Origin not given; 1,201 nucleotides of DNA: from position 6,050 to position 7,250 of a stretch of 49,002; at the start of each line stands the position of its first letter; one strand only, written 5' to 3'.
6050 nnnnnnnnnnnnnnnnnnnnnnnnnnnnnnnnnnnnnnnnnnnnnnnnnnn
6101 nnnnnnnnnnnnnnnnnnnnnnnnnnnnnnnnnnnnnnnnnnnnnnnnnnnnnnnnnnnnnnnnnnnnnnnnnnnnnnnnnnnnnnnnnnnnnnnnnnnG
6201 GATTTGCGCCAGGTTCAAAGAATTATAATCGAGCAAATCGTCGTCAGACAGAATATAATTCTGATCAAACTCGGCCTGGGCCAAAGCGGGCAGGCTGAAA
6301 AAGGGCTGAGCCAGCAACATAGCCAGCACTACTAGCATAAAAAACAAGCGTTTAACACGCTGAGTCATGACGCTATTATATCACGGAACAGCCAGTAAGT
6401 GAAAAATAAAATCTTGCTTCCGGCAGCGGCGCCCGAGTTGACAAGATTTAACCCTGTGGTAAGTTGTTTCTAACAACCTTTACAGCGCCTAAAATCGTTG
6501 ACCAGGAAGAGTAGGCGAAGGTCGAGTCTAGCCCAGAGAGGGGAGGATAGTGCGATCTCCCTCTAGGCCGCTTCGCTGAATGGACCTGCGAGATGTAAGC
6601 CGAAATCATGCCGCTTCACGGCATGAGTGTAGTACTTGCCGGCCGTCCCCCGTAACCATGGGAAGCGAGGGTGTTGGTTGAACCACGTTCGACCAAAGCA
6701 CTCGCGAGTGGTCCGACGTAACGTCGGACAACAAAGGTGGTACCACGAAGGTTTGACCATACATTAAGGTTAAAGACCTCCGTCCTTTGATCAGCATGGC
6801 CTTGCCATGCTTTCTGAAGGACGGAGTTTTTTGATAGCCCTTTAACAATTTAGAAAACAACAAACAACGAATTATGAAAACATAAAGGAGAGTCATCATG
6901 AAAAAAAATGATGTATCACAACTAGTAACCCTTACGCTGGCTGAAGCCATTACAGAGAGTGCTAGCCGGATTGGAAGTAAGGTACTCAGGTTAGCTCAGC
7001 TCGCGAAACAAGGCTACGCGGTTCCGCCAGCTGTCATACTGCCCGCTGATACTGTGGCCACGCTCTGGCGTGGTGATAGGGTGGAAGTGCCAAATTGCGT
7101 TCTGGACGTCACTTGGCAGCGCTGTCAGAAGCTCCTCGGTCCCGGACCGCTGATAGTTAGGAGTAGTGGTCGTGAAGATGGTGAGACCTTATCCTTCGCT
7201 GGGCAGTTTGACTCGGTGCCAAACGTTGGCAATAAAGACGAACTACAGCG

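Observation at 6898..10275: Rifampin-phosphotransferase-like enzyme plus histidine phosphatase as a tRNA-Trp-responsive module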

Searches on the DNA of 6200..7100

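Call 4: search_rna_families(source=window, start=6200, end=7100, threshold=evalue, max_evalue=10, show_alignments=3)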
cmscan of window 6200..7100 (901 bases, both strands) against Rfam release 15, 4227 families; matches with E-value up to 10: 7.
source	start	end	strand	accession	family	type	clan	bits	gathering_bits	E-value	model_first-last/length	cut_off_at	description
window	6489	6790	+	RF00230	T-box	Cis-reg; leader;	-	91.4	93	1.7e-20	1-219/219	no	T-box leader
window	6770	6834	+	RF04099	MIR837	Gene; miRNA;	-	20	117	0.4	1-122/122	no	MIR837 microRNA precursor family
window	7043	7087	+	RF03997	mir-8510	Gene; miRNA;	-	19.6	60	0.36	1-67/67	no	mir-8510 microRNA precursor family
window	6809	6858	-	RF02262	MAT2A_C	Cis-reg;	-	17.5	47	1.5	1-52/52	no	MAT2A 3'UTR stem loop C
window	6764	6878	+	RF02902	AaHKsRNA22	Gene; sRNA;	-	15.9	39.8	3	1-101/101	no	Aggregatibacter sRNA 22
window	6776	6830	+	RF03462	mir-4677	Gene; miRNA;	-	14.7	80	9.9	1-59/59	no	mir-4677 microRNA precursor family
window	6901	6928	+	RF02422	Bp1_738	Gene; sRNA;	-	13.1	45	5.1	1-208/208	no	Burkholderia sRNA Bp1_Cand738_SIPHT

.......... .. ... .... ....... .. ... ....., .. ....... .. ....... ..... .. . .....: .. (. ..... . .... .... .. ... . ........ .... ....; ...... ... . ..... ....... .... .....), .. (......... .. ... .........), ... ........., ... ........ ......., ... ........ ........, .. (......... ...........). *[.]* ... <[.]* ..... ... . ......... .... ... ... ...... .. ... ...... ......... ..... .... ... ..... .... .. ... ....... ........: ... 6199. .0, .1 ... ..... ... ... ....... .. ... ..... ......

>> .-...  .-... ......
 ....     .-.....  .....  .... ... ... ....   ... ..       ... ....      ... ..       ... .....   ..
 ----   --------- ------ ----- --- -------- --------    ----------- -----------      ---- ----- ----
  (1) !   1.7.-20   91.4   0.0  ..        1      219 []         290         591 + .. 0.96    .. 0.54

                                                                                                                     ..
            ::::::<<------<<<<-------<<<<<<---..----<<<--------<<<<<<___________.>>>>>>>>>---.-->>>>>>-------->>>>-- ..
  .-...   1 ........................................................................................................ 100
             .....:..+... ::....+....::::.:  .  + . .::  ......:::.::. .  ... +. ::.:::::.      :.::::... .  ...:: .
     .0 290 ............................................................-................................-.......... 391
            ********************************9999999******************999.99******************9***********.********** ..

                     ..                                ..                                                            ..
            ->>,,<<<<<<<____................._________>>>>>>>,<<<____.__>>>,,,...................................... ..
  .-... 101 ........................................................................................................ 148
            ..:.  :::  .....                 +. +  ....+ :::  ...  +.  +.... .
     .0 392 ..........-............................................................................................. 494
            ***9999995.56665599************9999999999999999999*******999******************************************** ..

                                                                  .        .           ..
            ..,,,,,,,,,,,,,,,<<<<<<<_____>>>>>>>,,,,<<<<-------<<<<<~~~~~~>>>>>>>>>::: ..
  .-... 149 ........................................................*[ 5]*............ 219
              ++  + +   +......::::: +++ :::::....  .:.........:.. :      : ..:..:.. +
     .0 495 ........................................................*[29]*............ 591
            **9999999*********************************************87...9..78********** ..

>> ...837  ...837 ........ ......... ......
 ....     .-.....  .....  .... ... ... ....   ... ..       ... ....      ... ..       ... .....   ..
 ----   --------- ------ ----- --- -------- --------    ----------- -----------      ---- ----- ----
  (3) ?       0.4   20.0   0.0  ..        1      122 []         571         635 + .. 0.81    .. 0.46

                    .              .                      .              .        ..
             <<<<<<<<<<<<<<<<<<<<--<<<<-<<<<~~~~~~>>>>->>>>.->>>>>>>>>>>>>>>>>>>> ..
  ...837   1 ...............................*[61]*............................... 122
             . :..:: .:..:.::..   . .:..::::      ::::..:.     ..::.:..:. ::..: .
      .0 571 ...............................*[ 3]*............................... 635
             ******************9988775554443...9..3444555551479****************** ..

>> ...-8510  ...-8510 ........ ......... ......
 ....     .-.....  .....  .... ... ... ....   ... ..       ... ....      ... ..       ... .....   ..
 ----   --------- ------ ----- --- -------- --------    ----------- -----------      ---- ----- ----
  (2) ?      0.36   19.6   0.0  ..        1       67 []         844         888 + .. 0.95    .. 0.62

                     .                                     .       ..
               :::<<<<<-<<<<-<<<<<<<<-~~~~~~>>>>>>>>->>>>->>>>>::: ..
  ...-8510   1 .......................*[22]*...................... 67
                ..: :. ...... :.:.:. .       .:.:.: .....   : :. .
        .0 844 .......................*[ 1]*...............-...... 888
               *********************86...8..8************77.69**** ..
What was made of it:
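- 6489..6790 (+): T-box leader: Stem I with specifier loop, Stem II/IIA-B region, T-box sequence and antiterminator. Rfam RF00230, 91.4 bits (gathering score 93), E 1.7e-20 (call 4).
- On T-box leader (Rfam RF00230): The score is 91.4 bits against 93, with E 1.7e-20 (call 4).
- Checked: tRNA-Trp sensor: Rfam T-box RF00230 at 6489-6790, 91.4 bits (gathering score 93), E 1.7e-20 (call 4).
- Tried and rejected: The hit appears just under threshold in the E-value scan (call 4).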
